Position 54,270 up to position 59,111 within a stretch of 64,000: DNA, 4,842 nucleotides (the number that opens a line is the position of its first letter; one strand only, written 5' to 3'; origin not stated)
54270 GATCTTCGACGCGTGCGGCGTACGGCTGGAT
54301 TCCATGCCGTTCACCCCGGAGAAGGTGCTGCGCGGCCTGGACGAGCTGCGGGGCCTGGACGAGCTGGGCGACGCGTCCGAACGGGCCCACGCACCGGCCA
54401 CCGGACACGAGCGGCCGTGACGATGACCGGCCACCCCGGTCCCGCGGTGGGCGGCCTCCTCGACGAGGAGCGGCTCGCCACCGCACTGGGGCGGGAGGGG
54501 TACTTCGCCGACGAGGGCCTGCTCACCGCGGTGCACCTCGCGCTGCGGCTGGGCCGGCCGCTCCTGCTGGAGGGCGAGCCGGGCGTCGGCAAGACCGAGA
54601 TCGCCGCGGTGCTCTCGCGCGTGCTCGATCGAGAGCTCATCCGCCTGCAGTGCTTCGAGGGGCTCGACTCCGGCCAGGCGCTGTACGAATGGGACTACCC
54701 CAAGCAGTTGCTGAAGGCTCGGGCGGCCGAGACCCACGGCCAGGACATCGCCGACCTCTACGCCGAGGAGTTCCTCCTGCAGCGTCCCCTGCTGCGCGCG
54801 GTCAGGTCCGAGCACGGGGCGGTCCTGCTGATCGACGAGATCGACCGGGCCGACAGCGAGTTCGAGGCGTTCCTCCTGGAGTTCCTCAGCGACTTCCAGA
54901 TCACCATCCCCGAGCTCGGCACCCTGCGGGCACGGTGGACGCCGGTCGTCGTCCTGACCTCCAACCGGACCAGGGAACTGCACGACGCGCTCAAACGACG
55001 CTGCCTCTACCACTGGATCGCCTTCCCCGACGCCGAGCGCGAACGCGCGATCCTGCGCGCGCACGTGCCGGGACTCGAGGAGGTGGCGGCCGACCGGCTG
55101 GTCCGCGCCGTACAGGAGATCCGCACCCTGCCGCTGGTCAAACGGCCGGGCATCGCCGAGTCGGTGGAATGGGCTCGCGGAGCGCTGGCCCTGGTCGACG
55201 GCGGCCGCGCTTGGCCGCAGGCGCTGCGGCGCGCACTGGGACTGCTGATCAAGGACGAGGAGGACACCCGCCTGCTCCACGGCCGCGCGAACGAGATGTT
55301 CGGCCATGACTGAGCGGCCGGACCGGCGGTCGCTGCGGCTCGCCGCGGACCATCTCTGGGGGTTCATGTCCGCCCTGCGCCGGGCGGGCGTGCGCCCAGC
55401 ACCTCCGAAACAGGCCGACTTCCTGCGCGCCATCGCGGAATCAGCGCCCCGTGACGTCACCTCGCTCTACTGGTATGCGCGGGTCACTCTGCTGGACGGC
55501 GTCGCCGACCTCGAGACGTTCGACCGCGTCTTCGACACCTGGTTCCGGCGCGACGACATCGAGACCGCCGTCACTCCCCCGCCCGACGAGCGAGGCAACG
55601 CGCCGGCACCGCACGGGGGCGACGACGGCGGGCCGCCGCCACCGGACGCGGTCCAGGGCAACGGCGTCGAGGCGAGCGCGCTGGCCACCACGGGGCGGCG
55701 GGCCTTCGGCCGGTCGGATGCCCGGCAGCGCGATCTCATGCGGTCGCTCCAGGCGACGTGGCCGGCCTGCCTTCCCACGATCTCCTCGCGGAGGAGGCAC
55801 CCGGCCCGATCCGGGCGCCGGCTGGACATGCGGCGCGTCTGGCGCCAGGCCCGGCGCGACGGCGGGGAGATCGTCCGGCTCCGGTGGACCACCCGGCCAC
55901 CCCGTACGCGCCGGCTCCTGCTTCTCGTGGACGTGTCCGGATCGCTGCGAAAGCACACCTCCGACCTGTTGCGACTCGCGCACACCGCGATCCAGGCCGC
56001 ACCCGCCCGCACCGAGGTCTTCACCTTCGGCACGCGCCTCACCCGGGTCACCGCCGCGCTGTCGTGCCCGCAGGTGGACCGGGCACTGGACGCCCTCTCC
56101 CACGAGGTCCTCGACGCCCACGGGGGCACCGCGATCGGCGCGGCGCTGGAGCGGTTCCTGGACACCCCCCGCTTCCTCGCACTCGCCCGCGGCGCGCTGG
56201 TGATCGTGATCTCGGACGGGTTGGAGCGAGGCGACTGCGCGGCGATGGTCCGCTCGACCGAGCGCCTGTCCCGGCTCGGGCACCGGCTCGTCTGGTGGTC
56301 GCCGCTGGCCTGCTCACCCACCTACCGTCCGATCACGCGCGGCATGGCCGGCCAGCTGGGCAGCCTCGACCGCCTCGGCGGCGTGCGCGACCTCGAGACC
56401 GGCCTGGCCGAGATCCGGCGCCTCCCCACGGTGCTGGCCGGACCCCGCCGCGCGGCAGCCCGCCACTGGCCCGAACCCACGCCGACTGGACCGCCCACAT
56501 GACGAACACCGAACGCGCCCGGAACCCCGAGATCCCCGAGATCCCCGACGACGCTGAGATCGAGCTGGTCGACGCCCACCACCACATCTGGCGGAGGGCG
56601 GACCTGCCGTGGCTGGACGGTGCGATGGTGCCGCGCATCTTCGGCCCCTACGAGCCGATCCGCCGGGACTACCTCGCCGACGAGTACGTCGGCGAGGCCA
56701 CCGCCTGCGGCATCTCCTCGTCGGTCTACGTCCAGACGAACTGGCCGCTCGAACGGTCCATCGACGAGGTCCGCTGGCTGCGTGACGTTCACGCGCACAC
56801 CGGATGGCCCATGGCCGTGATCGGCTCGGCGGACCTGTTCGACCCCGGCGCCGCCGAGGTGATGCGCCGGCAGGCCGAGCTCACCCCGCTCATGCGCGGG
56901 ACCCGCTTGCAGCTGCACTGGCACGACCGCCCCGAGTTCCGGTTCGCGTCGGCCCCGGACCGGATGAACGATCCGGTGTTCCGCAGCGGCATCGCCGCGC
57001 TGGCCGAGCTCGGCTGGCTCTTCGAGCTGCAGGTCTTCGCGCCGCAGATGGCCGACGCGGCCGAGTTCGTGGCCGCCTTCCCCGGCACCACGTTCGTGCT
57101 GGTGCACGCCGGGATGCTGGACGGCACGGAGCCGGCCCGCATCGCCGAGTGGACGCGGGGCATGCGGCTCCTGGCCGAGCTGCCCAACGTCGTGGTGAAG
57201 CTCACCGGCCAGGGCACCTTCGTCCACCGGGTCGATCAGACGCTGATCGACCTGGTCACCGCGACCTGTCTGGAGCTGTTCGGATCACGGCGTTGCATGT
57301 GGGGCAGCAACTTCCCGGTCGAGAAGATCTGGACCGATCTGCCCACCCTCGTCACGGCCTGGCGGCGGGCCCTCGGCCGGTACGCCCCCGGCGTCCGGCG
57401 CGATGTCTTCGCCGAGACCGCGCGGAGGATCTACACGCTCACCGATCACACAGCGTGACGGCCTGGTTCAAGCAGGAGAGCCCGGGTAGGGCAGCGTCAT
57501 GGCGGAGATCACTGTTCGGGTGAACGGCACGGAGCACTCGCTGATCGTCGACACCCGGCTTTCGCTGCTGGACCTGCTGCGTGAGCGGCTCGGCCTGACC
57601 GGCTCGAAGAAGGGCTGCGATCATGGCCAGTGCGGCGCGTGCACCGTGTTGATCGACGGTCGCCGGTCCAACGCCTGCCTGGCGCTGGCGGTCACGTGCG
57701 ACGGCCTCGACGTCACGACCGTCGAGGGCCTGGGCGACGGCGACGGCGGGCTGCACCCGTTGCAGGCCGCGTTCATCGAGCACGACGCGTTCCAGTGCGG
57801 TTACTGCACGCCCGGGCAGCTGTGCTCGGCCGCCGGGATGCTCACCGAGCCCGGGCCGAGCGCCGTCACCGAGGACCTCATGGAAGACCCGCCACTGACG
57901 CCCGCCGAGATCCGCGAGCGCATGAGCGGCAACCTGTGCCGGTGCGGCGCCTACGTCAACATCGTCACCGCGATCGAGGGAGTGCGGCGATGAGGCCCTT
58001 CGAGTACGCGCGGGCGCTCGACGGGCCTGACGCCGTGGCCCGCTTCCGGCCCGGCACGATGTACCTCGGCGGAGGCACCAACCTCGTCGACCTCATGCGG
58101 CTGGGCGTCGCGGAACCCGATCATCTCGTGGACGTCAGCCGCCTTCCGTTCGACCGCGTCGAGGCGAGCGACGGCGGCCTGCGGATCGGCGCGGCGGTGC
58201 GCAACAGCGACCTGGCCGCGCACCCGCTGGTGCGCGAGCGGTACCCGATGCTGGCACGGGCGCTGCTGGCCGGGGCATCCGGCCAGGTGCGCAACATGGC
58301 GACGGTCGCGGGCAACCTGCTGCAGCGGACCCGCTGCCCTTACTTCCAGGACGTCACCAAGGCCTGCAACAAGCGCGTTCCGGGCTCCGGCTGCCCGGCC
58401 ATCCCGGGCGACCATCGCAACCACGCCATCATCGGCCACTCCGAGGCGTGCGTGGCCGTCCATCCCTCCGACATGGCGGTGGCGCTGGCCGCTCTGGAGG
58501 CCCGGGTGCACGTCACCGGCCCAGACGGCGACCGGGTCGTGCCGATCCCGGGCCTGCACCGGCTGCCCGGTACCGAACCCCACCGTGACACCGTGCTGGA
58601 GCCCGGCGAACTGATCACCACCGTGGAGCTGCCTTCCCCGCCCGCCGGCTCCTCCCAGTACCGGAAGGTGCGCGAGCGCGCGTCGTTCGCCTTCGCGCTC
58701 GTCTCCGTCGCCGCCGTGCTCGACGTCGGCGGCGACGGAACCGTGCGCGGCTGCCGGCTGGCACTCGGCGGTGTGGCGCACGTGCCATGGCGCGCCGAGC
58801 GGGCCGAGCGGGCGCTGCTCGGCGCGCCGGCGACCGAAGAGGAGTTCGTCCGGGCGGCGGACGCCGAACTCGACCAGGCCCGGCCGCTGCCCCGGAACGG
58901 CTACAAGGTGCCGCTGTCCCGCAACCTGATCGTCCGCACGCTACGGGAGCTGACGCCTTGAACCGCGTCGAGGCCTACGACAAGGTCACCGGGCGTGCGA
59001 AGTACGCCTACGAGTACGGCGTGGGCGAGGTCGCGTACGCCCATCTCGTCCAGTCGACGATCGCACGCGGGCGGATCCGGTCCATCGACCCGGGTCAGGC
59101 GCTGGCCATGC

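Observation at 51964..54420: Molybdopterin subunit split into ~50 kDa and ~37 kDa polypeptides by an in-frame TGA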

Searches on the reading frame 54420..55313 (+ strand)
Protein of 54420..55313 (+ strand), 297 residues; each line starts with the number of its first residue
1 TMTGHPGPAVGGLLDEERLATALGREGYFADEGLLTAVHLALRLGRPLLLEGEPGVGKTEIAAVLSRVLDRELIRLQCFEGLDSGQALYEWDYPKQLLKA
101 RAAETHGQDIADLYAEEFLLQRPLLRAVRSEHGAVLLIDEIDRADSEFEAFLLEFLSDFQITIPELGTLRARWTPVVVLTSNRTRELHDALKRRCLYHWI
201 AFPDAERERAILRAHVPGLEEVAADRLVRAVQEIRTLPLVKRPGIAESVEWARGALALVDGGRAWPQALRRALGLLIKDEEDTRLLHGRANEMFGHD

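Call 17: search_protein_families(library=pfam, proteins=[window:54420-55313:+], max_evalue=0.01)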
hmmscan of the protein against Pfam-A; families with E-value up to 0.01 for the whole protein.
window:54420-55313:+ (297 aa): 10 families
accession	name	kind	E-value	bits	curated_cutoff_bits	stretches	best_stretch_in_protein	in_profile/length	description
PF07728.20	AAA_5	-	2.1e-13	50.9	22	1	47-195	1-139/139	AAA domain (dynein-related subfamily)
PF00004.35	AAA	-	2.8e-10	41.2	21.2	1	48-195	1-123/131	ATPase family associated with various cellular activities (AAA)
PF07726.17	AAA_3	-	1e-07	32.3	27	1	48-79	2-33/131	ATPase family associated with various cellular activities (AAA)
PF13191.12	AAA_16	-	6.9e-07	30.4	32.6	1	38-157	16-157/167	AAA ATPase domain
PF13401.12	AAA_22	-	8.1e-07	29.8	27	1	46-159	6-107/130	AAA domain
PF07724.20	AAA_2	-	2.3e-05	24.9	27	1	49-173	7-116/166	AAA domain (Cdc48 subfamily)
PF05496.18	RuvB_N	-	4.6e-05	23.7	27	0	48-72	36-60/159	Holliday junction DNA helicase RuvB P-loop domain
PF00158.32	Sigma54_activat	-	0.00083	19.5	20.2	0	39-71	16-48/168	Sigma-54 interaction domain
PF13238.12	AAA_18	-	0.0013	19.7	29.4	1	49-155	2-94/128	AAA domain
PF06068.19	TIP49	-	0.0069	16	23.8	0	45-72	50-77/347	TIP49 P-loop domain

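Call 20: search_protein_families(library=ncbifam, proteins=[window:54420-55313:+], max_evalue=0.001)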
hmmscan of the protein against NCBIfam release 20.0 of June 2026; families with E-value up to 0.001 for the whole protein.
window:54420-55313:+ (297 aa): 8 families
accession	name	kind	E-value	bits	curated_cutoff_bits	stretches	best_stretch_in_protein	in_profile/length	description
NF047784.1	MadB_ATPase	equivalog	5.5e-82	275.3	475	2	108-283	114-290/298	MadB family AAA-type ATPase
TIGR02640.1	gas_vesic_GvpN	equivalog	3.8e-09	36.5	266.8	1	42-249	18-230/262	gas vesicle protein GvpN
TIGR00635.1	ruvB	equivalog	0.00015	20.9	299.05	0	48-73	33-58/305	Holliday junction branch migration DNA helicase RuvB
NF000868.0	PRK00080.1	equivalog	0.00018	20.5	282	0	48-73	54-79/330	Holliday junction branch migration DNA helicase RuvB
TIGR03346.1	chaperone_ClpB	equivalog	0.00022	19.7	1232.1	0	125-184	660-718/853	ATP-dependent chaperone ClpB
TIGR02639.1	ClpA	equivalog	0.00024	19.5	993.15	0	48-77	490-519/734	ATP-dependent Clp protease ATP-binding subunit ClpA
TIGR00763.1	lon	equivalog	0.00076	18.1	608.05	0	46-76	354-384/795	endopeptidase La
NF008118.0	PRK10865.1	equivalog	0.00088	17.3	1417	0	124-187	662-724/857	ATP-dependent chaperone ClpB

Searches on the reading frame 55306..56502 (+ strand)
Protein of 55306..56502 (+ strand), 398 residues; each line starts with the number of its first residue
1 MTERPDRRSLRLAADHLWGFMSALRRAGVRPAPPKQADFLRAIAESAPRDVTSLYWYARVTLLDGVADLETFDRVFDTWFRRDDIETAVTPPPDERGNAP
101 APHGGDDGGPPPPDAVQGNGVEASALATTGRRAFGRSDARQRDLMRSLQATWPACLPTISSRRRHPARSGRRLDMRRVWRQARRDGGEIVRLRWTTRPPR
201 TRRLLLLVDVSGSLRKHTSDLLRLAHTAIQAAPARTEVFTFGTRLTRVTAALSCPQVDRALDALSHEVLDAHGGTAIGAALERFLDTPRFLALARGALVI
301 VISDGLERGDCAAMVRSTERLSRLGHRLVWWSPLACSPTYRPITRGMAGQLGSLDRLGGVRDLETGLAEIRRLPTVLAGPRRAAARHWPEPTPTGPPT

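Call 6: search_protein_families(library=pfam, proteins=[window:55306-56502:+])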
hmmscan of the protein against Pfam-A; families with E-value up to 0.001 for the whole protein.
window:55306-56502:+ (398 aa): 2 families
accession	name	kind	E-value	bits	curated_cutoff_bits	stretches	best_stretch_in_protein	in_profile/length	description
PF05762.20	VWA_CoxE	-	2e-41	142.3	26.4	1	154-354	8-210/222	VWA domain containing CoxE-like protein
PF13519.12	VWA_2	-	0.00078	20.5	27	0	204-305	1-106/107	von Willebrand factor type A domain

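Call 7: search_protein_families(library=ncbifam, proteins=[window:55306-56502:+])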
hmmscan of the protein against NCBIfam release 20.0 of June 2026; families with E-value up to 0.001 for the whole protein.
window:55306-56502:+ (398 aa): 1 family
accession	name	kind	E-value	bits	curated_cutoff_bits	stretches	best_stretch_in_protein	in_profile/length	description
NF047783.1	VWA_dom_MadC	equivalog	9.6e-20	70.9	600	1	162-333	285-454/498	MadC family VWA domain-containing protein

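Call 20: search_protein_families(library=ncbifam, proteins=[window:55306-56502:+], max_evalue=0.001)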
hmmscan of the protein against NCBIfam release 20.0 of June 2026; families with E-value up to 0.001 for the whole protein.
window:55306-56502:+ (398 aa): 1 family
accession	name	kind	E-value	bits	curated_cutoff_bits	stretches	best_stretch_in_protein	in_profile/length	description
NF047783.1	VWA_dom_MadC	equivalog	9.6e-20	70.9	600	1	162-333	285-454/498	MadC family VWA domain-containing protein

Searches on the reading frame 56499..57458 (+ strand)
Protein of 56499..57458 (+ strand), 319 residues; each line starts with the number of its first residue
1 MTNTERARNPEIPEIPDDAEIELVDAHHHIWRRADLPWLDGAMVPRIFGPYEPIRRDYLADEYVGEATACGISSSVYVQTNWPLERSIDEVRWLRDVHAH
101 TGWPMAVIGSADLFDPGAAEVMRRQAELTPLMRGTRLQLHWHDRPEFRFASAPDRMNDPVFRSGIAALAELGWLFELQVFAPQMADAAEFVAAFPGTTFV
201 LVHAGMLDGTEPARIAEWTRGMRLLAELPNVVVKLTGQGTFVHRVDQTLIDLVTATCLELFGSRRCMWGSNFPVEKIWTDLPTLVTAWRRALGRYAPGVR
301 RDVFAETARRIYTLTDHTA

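Call 17: search_protein_families(library=pfam, proteins=[window:56499-57458:+], max_evalue=0.01)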
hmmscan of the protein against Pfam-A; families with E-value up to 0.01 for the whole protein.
window:56499-57458:+ (319 aa): 1 family
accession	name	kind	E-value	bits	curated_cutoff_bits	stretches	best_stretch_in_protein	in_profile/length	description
PF04909.20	Amidohydro_2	-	2.1e-36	126.6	26.4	1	24-313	1-288/289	Amidohydrolase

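Call 19: search_solved_structures(query=window:56499-57458:+, max_evalue=0.001)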
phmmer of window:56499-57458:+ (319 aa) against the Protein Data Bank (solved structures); distinct sequences matched with E-value up to 0.001: 2.
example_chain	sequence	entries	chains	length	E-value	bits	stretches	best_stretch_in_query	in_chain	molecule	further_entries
4dlf_A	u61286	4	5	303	1.3e-15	60.7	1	24-316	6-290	Amidohydrolase 2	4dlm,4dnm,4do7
6uvz_A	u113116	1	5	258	5.5e-13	52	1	153-314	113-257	Amidohydrolase 2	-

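Call 20: search_protein_families(library=ncbifam, proteins=[window:56499-57458:+], max_evalue=0.001)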
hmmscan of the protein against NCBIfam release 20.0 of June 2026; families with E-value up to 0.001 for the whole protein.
window:56499-57458:+ (319 aa): 1 family
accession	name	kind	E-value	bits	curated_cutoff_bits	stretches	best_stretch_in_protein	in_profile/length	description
NF052480.1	FuconLaconase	equivalog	4.6e-27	95.3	400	1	24-314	3-286/287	L-fucono-1,5-lactonase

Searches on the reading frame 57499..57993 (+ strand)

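Call 6: search_protein_families(library=pfam, proteins=[window:57499-57993:+])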
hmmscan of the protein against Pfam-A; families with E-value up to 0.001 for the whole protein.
window:57499-57993:+ (164 aa): 3 families
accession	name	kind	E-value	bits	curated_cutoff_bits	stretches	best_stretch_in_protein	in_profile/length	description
PF01799.25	Fer2_2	-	1.9e-29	102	30.3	1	74-160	1-75/75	[2Fe-2S] binding domain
PF00111.32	Fer2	-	1.1e-07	32.1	21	1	6-54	1-50/77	2Fe-2S iron-sulfur cluster binding domain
PF13085.11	Fer2_3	-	9e-06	26.1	27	1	37-71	49-83/107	2Fe-2S iron-sulfur cluster binding domain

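Call 7: search_protein_families(library=ncbifam, proteins=[window:57499-57993:+])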
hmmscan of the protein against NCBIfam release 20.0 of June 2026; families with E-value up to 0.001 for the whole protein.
window:57499-57993:+ (164 aa): 11 families
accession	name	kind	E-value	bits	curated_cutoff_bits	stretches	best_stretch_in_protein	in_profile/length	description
NF008514.0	PRK11433.1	equivalog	2.2e-75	252.9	322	1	2-162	51-213/218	aldehyde dehydrogenase iron-sulfur subunit PaoA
NF043084.2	XdhC_XDHase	equivalog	9.6e-49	164.8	217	1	3-161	2-148/151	xanthine dehydrogenase subunit XdhC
NF041020.1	glyceraldDH_gamma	equivalog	5.7e-48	162.6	290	1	3-160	12-156/164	glyceraldehyde dehydrogenase subunit gamma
TIGR03198.1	pucE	equivalog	1.2e-41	141.7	254.3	1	3-162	3-148/151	xanthine dehydrogenase subunit E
TIGR03193.1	4hydroxCoAred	equivalog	3.4e-40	137.4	257.8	1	5-160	3-145/148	4-hydroxybenzoyl-CoA reductase subunit gamma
NF007387.0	PRK09908.1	equivalog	3.4e-38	130.6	212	1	3-161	8-154/159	xanthine dehydrogenase iron sulfur-binding subunit XdhC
NF045668.1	pterin_aldehy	equivalog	5.9e-37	127.2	1100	1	5-159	4-148/905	molybdopterin-dependent aldehyde oxidoreductase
TIGR02963.1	xanthine_xdhA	equivalog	8.2e-35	120.3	467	1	17-160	15-155/468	xanthine dehydrogenase small subunit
TIGR03311.1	Se_dep_XDH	equivalog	2.1e-32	112.2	830.45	1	8-160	5-141/848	selenium-dependent xanthine dehydrogenase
TIGR02969.1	mam_aldehyde_ox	subfamily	1.1e-21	76.1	1912.3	1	16-160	16-158/1330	aldehyde oxidase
TIGR03313.1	Se_sel_red_Mo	hypoth_equivalog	0.00016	19.5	1101.9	1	9-158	4-140/951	molybdopterin-dependent oxidoreductase Mo/Fe-S-binding subunit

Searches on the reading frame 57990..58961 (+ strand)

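Call 17: search_protein_families(library=pfam, proteins=[window:57990-58961:+], max_evalue=0.01)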
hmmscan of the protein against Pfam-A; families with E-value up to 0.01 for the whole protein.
window:57990-58961:+ (323 aa): 2 families
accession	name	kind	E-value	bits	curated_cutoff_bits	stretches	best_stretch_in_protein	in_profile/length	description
PF00941.27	FAD_binding_5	-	2e-40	138.8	27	1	16-216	15-169/170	FAD binding domain in molybdopterin dehydrogenase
PF03450.22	CO_deh_flav_C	-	7.6e-16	58.5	25.5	1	224-320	3-101/102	CO dehydrogenase flavoprotein C-terminal domain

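Call 20: search_protein_families(library=ncbifam, proteins=[window:57990-58961:+], max_evalue=0.001)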
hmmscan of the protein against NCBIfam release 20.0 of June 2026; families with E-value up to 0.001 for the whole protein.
window:57990-58961:+ (323 aa): 7 families
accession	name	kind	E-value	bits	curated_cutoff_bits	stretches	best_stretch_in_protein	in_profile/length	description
TIGR03195.1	4hydrxCoA_B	equivalog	1.1e-42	146.3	404.55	1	15-269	16-264/321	4-hydroxybenzoyl-CoA reductase subunit beta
NF041019.1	glyceraldDH_beta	equivalog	3.2e-33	115.1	350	2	144-300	107-255/280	glyceraldehyde dehydrogenase subunit beta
NF043083.1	XdhB_XDHase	equivalog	1.1e-28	100.3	310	2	143-299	106-257/289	xanthine dehydrogenase subunit XdhB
NF007427.0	PRK09971.1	equivalog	5.8e-27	94.7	287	2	143-299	106-257/292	xanthine dehydrogenase FAD-binding subunit XdhB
TIGR02963.1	xanthine_xdhA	equivalog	2e-21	76.2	467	2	160-316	307-463/468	xanthine dehydrogenase small subunit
TIGR03199.1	pucC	equivalog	1.7e-15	57.1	306.05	2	204-284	146-228/264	xanthine dehydrogenase subunit C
TIGR03312.1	Se_sel_red_FAD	hypoth_equivalog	2.4e-05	23.6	241.5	0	16-110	17-106/257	molybdopterin-dependent oxidoreductase FAD-binding subunit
